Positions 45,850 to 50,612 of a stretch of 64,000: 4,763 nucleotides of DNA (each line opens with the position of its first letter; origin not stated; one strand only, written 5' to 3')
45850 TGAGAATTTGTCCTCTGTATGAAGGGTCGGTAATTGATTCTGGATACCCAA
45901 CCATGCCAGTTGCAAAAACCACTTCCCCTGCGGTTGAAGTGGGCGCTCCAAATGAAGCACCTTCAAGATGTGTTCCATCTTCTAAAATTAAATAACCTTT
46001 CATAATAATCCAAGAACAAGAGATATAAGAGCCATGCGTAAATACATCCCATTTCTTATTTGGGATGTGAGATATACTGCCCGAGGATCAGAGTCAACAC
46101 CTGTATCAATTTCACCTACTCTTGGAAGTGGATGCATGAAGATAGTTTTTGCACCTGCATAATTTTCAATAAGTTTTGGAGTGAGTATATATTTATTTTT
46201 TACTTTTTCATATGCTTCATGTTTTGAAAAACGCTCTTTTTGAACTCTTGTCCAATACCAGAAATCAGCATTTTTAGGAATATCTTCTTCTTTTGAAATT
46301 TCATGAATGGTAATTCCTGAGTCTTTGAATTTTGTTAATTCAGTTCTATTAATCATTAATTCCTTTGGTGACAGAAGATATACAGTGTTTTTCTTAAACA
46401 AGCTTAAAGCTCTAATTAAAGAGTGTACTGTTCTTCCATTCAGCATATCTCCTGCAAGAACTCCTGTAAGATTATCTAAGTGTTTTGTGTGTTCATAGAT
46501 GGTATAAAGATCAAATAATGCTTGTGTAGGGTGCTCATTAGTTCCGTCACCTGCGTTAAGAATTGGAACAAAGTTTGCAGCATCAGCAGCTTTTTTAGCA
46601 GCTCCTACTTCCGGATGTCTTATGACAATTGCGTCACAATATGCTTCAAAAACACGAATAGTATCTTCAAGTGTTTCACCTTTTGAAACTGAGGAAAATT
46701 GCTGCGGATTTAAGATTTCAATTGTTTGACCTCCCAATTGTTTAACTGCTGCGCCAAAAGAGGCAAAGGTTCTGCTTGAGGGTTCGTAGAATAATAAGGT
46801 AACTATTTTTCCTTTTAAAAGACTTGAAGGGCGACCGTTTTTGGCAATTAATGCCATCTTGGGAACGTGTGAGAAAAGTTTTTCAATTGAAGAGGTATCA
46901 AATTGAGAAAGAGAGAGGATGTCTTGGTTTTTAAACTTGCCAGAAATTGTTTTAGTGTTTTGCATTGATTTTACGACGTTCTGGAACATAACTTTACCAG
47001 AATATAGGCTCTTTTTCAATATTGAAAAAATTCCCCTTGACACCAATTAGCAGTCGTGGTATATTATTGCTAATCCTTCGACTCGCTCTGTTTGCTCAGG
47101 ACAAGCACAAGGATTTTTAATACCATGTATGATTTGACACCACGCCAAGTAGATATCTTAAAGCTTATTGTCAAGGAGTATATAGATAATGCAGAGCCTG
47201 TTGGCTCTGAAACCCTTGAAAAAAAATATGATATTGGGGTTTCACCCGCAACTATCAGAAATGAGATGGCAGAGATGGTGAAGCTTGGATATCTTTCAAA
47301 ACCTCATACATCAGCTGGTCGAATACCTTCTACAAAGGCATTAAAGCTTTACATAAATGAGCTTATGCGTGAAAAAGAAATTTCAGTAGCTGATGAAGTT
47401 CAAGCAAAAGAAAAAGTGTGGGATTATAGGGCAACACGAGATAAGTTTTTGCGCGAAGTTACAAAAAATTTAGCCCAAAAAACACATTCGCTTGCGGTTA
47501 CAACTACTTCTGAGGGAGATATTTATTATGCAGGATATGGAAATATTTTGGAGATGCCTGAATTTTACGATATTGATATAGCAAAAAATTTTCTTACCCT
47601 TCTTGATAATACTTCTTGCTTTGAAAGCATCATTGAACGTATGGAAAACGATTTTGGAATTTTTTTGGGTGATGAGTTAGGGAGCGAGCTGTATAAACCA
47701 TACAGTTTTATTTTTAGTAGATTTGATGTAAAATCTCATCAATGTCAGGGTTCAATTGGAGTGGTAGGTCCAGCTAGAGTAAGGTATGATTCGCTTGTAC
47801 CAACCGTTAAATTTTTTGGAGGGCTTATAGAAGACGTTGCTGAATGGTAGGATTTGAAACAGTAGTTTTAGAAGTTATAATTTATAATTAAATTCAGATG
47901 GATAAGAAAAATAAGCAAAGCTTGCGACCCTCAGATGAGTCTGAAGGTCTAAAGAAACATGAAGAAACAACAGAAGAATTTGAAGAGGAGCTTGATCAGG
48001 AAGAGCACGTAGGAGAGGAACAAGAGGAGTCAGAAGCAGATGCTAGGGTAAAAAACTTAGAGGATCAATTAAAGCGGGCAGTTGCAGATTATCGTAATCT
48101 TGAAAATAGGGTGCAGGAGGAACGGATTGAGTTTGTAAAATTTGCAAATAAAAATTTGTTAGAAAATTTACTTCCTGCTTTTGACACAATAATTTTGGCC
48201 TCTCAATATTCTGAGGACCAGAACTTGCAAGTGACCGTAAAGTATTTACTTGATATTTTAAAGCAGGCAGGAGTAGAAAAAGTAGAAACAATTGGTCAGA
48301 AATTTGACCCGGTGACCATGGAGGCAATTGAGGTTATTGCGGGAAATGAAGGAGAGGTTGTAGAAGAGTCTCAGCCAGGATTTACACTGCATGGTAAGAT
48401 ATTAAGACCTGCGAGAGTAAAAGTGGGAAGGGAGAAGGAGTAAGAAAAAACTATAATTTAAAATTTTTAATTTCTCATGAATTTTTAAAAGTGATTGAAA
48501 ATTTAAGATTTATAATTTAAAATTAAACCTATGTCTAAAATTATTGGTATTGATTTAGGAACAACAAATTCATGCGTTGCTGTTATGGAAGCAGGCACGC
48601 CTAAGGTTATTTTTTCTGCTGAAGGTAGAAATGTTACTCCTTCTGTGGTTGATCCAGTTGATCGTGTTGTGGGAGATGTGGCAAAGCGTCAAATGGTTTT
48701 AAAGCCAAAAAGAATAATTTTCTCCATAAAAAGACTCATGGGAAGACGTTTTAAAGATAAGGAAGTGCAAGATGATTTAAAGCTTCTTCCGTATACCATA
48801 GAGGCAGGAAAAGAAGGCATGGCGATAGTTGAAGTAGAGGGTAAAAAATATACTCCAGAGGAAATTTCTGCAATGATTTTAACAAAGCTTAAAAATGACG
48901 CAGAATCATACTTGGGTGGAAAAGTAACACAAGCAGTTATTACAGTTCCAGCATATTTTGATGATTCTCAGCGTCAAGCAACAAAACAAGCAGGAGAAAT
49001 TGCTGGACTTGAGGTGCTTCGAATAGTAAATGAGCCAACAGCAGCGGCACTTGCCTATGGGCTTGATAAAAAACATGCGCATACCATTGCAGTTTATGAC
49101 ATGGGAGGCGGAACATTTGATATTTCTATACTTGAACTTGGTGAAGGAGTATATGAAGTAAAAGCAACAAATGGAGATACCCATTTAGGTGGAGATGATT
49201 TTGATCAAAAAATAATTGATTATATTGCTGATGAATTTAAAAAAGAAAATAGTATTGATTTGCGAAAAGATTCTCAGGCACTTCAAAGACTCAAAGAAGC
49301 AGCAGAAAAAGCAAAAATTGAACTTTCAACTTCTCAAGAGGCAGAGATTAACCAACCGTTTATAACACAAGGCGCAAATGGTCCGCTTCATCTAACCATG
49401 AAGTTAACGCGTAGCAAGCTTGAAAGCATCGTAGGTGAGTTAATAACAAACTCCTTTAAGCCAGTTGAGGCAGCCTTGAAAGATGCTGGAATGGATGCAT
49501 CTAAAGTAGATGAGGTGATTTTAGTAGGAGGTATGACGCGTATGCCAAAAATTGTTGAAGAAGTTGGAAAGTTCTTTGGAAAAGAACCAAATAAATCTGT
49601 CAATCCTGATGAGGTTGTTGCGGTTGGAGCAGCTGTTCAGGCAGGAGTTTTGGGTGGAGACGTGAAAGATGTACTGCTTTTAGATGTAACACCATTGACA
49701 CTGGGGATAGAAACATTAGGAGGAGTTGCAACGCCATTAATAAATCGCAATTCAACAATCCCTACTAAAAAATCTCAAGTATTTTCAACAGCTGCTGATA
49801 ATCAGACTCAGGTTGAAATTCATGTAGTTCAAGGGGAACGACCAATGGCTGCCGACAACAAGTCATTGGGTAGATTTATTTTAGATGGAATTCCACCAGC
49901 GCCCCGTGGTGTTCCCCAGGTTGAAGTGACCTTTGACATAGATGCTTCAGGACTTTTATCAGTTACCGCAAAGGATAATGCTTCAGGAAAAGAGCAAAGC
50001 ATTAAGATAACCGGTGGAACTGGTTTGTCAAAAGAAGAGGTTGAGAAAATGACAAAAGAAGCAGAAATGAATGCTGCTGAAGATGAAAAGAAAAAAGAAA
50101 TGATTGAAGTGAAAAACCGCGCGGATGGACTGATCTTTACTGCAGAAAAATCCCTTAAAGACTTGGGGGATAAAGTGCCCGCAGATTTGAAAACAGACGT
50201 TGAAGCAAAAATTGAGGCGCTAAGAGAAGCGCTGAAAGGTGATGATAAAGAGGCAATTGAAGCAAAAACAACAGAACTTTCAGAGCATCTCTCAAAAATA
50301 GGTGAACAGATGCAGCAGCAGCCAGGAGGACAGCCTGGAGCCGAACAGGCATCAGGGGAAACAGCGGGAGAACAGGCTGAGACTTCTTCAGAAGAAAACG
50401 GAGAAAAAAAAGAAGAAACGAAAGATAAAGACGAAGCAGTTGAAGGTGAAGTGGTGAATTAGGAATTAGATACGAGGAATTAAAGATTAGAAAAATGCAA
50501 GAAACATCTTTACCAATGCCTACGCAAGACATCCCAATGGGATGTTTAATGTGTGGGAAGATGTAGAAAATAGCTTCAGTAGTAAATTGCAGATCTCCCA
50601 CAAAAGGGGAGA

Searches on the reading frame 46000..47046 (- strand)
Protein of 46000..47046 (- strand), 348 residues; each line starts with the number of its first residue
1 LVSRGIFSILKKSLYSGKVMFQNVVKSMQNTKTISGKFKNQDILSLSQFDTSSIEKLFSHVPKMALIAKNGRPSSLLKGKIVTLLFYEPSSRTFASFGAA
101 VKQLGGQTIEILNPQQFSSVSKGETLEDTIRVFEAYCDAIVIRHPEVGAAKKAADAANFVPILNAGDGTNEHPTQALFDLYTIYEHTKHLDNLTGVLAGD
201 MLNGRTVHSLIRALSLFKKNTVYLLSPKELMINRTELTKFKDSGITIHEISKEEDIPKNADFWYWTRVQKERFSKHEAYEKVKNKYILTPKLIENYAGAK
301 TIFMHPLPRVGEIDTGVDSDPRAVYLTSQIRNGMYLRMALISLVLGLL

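Call 11: search_protein_families(library=pfam, proteins=[window:46000-47046:-], max_evalue=0.001)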
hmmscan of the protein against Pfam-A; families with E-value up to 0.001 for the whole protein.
window:46000-47046:- (348 aa): 2 families
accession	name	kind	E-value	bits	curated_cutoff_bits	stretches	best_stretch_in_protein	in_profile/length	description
PF02729.26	OTCace_N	-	3.7e-42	144.4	29.9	1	42-185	2-148/148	Aspartate/ornithine carbamoyltransferase, carbamoyl-P binding domain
PF00185.30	OTCace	-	1.5e-24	87.3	29.4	1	192-343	2-156/157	Aspartate/ornithine carbamoyltransferase, Asp/Orn binding domain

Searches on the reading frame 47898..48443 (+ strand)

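Call 11: search_protein_families(library=pfam, proteins=[window:47898-48443:+], max_evalue=0.001)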
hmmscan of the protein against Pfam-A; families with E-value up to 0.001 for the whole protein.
window:47898-48443:+ (181 aa): 1 family
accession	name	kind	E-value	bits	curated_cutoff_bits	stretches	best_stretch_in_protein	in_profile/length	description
PF01025.24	GrpE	-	6.7e-30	104.4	25.8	1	31-177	6-164/165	GrpE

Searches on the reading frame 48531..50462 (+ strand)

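Call 11: search_protein_families(library=pfam, proteins=[window:48531-50462:+], max_evalue=0.001)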
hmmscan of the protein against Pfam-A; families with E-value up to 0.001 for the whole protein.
window:48531-50462:+ (643 aa): 2 families
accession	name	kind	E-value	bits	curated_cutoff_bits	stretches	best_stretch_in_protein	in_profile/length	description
PF00012.26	HSP70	-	2.8e-256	851.9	20.6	1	4-595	1-598/599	Hsp70 protein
PF06723.19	MreB_Mbl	-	1.7e-17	63.7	27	1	124-368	85-316/327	MreB/Mbl protein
